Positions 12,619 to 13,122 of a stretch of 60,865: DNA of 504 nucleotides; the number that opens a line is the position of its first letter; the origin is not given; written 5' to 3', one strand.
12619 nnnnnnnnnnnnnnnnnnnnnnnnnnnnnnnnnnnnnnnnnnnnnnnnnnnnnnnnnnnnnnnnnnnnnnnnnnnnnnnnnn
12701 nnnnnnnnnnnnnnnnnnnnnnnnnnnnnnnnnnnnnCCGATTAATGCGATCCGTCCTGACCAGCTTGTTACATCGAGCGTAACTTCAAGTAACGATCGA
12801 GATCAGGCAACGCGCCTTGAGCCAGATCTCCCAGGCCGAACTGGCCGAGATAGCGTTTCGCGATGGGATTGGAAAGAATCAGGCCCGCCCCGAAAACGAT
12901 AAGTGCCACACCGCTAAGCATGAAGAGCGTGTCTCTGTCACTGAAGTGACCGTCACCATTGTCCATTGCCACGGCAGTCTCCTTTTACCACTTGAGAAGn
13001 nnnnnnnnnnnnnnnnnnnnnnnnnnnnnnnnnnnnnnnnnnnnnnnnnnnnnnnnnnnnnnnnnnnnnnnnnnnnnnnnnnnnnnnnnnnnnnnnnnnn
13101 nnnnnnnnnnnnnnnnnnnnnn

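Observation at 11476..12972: Two cytoplasmic YceI-like proteins plus a small TM protein embedded in the group 1h hydrogenase operon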

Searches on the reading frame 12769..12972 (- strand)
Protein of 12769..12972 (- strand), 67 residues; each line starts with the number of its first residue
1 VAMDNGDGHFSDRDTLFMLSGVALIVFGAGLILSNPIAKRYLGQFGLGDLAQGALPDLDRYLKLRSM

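Call 4: search_protein_families(library=pfam, proteins=[window:12769-12972:-], max_evalue=0.01)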
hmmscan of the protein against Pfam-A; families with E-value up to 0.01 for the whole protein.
window:12769-12972:- (67 aa): 1 family
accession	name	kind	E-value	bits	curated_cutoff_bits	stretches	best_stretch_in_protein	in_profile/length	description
PF21833.1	DUF6893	-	3.1e-05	24.3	24.6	1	55-67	20-32/32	Family of unknown function (DUF6893)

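Call 5: search_protein_families(library=ncbifam, proteins=[window:12769-12972:-], max_evalue=0.01)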
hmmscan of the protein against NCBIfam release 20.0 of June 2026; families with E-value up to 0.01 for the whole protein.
window:12769-12972:- (67 aa): 0 families

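Call 86: predict_structure(alignment_id=A5)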
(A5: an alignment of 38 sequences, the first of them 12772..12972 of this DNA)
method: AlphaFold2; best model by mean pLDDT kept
length: 67 residues; sequences in the alignment: 38
mean_pLDDT: 76.1   pTM: 0.40
mean pLDDT of the five models: 76.1, 73.4, 72.4, 71.9, 70.4
residues with pLDDT >= 90: 15; 70-90: 27; 50-70: 25; < 50: 0
segments of 3 or more residues with pLDDT < 50: none
pLDDT, mean of each block of 10 residues (from residue 1): 61 91 94 78 64 65 80
secondary structure, 60 per line:
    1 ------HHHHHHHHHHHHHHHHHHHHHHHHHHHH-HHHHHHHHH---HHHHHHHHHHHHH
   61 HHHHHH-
elements in order: H7-34 H36-44 H48-66
